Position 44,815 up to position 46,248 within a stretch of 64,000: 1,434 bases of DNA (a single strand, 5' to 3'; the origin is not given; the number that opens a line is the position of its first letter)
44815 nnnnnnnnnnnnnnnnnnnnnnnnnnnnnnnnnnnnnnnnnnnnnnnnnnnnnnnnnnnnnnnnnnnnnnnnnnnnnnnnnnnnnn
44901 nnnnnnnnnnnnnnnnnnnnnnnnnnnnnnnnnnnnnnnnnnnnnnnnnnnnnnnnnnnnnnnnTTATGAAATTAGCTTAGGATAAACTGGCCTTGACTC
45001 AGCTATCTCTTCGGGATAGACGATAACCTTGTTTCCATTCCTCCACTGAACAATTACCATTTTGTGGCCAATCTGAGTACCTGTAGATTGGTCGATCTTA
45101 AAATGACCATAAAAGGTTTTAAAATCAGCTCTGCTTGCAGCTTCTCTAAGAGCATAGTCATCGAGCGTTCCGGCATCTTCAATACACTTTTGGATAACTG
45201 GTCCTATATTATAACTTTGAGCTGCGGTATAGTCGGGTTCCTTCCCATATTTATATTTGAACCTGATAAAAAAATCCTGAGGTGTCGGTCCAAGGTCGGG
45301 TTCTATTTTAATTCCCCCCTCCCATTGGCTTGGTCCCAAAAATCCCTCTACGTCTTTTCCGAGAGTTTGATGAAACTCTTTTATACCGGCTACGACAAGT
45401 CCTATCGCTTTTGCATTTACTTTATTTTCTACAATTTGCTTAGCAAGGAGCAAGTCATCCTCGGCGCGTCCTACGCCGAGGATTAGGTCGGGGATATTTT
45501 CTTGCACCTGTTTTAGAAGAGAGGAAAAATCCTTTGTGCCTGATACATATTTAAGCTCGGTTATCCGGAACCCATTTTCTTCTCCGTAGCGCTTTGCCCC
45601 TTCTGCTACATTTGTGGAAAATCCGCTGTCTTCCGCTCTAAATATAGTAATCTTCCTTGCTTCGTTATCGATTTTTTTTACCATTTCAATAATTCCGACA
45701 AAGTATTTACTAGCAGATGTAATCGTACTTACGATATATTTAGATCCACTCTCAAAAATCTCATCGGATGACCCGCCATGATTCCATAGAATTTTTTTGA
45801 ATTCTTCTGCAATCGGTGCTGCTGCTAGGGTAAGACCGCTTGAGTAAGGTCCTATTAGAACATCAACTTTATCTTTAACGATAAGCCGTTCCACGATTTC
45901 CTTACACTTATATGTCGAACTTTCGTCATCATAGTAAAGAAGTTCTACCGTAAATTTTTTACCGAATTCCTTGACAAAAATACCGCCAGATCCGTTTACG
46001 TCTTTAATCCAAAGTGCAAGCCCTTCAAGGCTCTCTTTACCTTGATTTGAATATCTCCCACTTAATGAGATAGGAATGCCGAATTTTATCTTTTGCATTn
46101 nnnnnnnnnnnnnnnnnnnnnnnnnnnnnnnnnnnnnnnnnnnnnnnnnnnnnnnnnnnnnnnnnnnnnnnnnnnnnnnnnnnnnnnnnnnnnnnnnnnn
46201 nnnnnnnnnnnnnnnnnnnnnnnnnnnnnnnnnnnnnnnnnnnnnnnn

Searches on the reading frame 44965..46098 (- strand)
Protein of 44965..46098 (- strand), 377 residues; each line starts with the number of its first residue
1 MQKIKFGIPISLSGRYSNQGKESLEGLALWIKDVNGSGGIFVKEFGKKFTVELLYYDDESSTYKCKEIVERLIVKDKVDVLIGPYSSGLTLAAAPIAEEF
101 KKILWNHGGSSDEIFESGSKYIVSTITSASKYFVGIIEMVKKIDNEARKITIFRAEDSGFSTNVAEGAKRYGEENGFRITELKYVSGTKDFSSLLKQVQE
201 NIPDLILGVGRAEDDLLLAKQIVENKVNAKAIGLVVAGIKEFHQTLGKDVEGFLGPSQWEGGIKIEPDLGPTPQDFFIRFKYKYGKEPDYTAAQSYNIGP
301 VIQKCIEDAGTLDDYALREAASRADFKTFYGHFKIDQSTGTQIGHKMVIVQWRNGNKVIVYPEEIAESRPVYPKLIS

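Call 9: search_protein_families(library=pfam, proteins=[window:44965-46098:-], max_evalue=0.1)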
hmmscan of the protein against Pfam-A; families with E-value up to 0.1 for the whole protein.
window:44965-46098:- (377 aa): 4 families
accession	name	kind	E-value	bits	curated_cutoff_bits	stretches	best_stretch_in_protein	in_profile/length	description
PF13458.12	Peripla_BP_6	-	2.1e-47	162.9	31.7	1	3-355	1-342/343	Periplasmic binding protein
PF13433.12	Peripla_BP_5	-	2.5e-17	63.5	27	1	4-348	1-333/363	Periplasmic binding protein domain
PF01094.35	ANF_receptor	-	6.5e-08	32.4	25.4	1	46-208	20-183/353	Receptor family ligand binding region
PF02608.20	Bmp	-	4.1e-06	26.5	24.1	1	156-217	13-75/301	ABC transporter substrate-binding protein PnrA-like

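Call 30: find_related_loci(query=window:44965-46098:-, collection=genome_contigs, flank=4000)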
Query window:44965-46098:- (377 aa) in genome_contigs; peptide patterns used: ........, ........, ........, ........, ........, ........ (x = any residue, [..] = any of these).
73 stretches matched a pattern; 3 encode a relative of the query (tblastn E <= 1e-3); 3 distinct loci.
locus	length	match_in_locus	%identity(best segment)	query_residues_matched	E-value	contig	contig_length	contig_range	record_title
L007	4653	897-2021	67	1-375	3e-166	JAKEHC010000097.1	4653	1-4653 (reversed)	MAG: Candidatus Dadabacteria bacterium isolate PMV_6.24 PMV_6.24.k101_625979, whole genome shotgun sequence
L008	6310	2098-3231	38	4-369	3e-77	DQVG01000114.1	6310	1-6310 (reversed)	MAG TPA_asm: Desulfurobacteriaceae bacterium isolate SZUA-1507 k95_296447, whole genome shotgun sequence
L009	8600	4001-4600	22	4-210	4e-7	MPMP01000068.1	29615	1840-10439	MAG: Albidovulum sp. bin36 NODE_2324_length_29615_cov_17.8593_ID_4647, whole genome shotgun sequence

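Call 71: find_homologous_proteins(query=window:44965-46098:-, max_evalue=1e-60)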
Query window:44965-46098:- (377 aa): 1376 proteins with E <= 1e-60 among 8000 candidates; the best 120 are listed.
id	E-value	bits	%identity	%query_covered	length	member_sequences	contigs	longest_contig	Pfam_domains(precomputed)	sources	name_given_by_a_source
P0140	3.5e-248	840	100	100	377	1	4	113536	PF01094.35,PF02608.21,PF13433.13,PF13458.13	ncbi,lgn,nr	ncbi:MAG: amino acid ABC transporter substrate-binding protein [Deltaproteobacteria bacterium]|nr:am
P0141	1.7e-207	706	85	100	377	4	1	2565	PF01094.35,PF13433.13,PF13458.13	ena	-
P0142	1.9e-199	680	80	100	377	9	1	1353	PF01094.35,PF13433.13,PF13458.13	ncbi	ncbi:MAG: amino acid ABC transporter substrate-binding protein [Thermodesulfobacteriota bacterium]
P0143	2.7e-189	647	80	100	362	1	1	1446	PF13433.13,PF13458.13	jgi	-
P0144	1.3e-184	631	74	99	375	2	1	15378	PF13433.13,PF13458.13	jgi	jgi:branched-chain amino acid transport system substrate-binding protein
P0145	4.4e-179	613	72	99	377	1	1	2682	PF01094.35,PF13433.13,PF13458.13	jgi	-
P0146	1.1e-178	612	73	99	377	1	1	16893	PF13433.13,PF13458.13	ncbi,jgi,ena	-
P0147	9.5e-178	609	72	99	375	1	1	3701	PF01094.35,PF13433.13,PF13458.13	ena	-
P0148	3.6e-175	600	69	99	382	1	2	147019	PF13433.13,PF13458.13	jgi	-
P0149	5.3e-175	600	71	99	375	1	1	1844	PF13433.13,PF13458.13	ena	-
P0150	9.5e-175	599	71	99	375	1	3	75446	PF01094.35,PF13433.13,PF13458.13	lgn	-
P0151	9.8e-175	599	71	99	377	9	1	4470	PF01094.35,PF13433.13,PF13458.13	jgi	jgi:branched-chain amino acid transport system substrate-binding protein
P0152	1.2e-174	598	71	99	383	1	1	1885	PF13433.13,PF13458.13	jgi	jgi:branched-chain amino acid transport system substrate-binding protein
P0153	1.3e-174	598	71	99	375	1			PF01094.35,PF13433.13,PF13458.13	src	-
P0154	4.7e-173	593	70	99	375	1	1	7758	PF01094.35,PF13433.13,PF13458.13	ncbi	-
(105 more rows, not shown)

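Call 72: find_encoding_contigs(protein=P0144, flank=6000, max_places=1)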
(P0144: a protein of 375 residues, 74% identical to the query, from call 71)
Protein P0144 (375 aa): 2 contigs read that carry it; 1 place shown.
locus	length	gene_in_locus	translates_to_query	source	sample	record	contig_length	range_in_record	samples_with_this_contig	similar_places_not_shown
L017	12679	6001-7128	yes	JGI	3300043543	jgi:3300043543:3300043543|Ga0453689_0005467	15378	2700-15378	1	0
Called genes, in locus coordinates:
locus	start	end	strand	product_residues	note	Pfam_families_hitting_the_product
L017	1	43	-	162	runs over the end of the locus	PF01041:DegT_DnrJ_EryC1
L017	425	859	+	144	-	PF01850:PIN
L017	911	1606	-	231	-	-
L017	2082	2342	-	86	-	-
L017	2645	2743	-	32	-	-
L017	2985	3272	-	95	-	-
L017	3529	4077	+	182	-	PF03602:Cons_hypoth95, PF05175:MTS (weak), PF02475:TRM5-TYW2_MTfase (faint)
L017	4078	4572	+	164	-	PF01467:CTP_transf_like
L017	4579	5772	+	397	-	PF00155:Aminotran_1_2, PF01041:DegT_DnrJ_EryC1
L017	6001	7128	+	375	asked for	PF13433:Peripla_BP_5, PF13458:Peripla_BP_6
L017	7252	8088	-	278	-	PF00535:Glycos_transf_2, PF13641:Glyco_tranf_2_3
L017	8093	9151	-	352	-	-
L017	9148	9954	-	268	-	PF04041:Glyco_hydro_130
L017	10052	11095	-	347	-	-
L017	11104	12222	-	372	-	PF13439:Glyco_transf_4, PF20706:GT4-conflict, PF00534:Glycos_transf_1, PF13692:Glyco_trans_1_4, PF13524:Glyco_trans_1_2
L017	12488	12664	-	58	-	-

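Call 73: find_encoding_contigs(protein=P0146, flank=6000, max_places=1)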
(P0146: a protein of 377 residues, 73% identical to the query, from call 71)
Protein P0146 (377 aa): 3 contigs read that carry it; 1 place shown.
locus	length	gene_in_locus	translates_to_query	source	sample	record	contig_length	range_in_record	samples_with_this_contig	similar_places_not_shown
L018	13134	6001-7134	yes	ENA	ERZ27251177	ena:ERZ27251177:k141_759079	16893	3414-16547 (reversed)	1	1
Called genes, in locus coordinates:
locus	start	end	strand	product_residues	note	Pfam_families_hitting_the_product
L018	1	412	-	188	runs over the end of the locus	-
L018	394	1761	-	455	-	PF00069:Pkinase, PF03109:ABC1 (faint), PF07714:PK_Tyr_Ser-Thr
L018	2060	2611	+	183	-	PF03602:Cons_hypoth95, PF02475:TRM5-TYW2_MTfase (weak), PF05175:MTS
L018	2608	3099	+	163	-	PF01467:CTP_transf_like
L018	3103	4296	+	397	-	PF00155:Aminotran_1_2, PF01041:DegT_DnrJ_EryC1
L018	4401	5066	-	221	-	PF01323:DSBA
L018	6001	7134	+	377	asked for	PF13433:Peripla_BP_5, PF13458:Peripla_BP_6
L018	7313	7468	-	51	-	-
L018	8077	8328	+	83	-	-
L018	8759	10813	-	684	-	PF00005:ABC_tran, PF02463:SMC_N (faint), PF13555:AAA_29 (faint), PF13304:AAA_21 (faint), PF13401:AAA_22 (faint), PF12848:ABC_tran_Xtn, PF00005:ABC_tran, PF16326:ABC_tran_CTD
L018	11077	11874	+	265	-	PF04199:Cyclase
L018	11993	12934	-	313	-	PF10604:Polyketide_cyc2 (weak)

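Call 74: find_encoding_contigs(protein=P0150, flank=6000, max_places=1)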
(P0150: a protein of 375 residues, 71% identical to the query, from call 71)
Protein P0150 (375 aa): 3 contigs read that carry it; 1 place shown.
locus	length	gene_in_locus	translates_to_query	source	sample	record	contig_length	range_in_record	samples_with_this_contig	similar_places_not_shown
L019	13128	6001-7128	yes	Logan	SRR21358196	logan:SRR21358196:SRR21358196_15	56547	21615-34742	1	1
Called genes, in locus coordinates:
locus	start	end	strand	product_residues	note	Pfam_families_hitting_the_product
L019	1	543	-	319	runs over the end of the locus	PF00149:Metallophos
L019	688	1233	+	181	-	PF04542:Sigma70_r2, PF07638:Sigma70_ECF (faint), PF08281:Sigma70_r4_2, PF04545:Sigma70_r4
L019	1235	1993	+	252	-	PF13490:zf-HC2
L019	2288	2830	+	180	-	PF03602:Cons_hypoth95, PF02475:TRM5-TYW2_MTfase (weak), PF05175:MTS, PF09445:Methyltransf_15, PF13847:Methyltransf_31 (weak), PF13649:Methyltransf_25 (faint)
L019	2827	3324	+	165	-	PF01467:CTP_transf_like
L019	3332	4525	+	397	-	PF00155:Aminotran_1_2, PF01041:DegT_DnrJ_EryC1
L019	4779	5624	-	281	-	-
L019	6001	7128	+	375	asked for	PF13433:Peripla_BP_5, PF13458:Peripla_BP_6, PF01094:ANF_receptor (weak)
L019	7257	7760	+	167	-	PF25991:KhtT_N, PF02080:TrkA_C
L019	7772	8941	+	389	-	PF00999:Na_H_Exchanger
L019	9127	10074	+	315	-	PF13103:TonB_2, PF03544:TonB_C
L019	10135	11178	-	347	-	PF00586:AIRS, PF02769:AIRS_C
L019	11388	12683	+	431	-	PF04055:Radical_SAM, PF12544:LAM_C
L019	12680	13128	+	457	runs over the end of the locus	PF07478:Dala_Dala_lig_C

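Call 75: find_encoding_contigs(protein=P0148, flank=6000, max_places=1)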
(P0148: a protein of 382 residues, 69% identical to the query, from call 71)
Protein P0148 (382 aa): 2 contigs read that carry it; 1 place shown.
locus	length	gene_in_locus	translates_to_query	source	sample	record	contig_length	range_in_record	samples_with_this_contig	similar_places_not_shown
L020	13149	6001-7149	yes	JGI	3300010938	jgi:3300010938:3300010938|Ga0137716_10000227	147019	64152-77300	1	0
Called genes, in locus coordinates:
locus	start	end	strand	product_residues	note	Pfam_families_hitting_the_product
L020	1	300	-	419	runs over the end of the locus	PF00072:Response_reg, PF00989:PAS, PF13188:PAS_8 (weak), PF08448:PAS_4 (weak), PF13426:PAS_9, PF00990:GGDEF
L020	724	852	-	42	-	-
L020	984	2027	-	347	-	PF21033:RMD1-3, PF00515:TPR_1, PF07719:TPR_2, PF13181:TPR_8, PF13414:TPR_11, PF13424:TPR_12, PF13432:TPR_16, PF00515:TPR_1, +33 more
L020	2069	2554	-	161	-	-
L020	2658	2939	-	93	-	-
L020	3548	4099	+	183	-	PF03602:Cons_hypoth95, PF02475:TRM5-TYW2_MTfase, PF05175:MTS (weak), PF13847:Methyltransf_31 (weak), PF09445:Methyltransf_15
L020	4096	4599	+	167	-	PF01467:CTP_transf_like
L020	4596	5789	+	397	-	PF00155:Aminotran_1_2, PF01041:DegT_DnrJ_EryC1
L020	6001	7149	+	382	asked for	PF13433:Peripla_BP_5, PF13458:Peripla_BP_6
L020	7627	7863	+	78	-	-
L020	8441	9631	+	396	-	PF04542:Sigma70_r2, PF04539:Sigma70_r3, PF04545:Sigma70_r4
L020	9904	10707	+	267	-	PF04199:Cyclase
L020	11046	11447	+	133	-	PF20332:DUF6627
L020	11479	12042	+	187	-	PF03412:Peptidase_C39, PF13529:Peptidase_C39_2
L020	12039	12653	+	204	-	PF13424:TPR_12 (faint), PF13431:TPR_17 (faint), PF00515:TPR_1 (weak), PF07719:TPR_2 (weak), PF13414:TPR_11, PF14559:TPR_19 (weak), PF00515:TPR_1, PF07719:TPR_2 (weak), +7 more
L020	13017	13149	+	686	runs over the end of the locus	PF00072:Response_reg, PF00989:PAS, PF08448:PAS_4, PF12860:PAS_7 (weak), PF13426:PAS_9, PF08447:PAS_3 (faint), PF02518:HATPase_c, PF00072:Response_reg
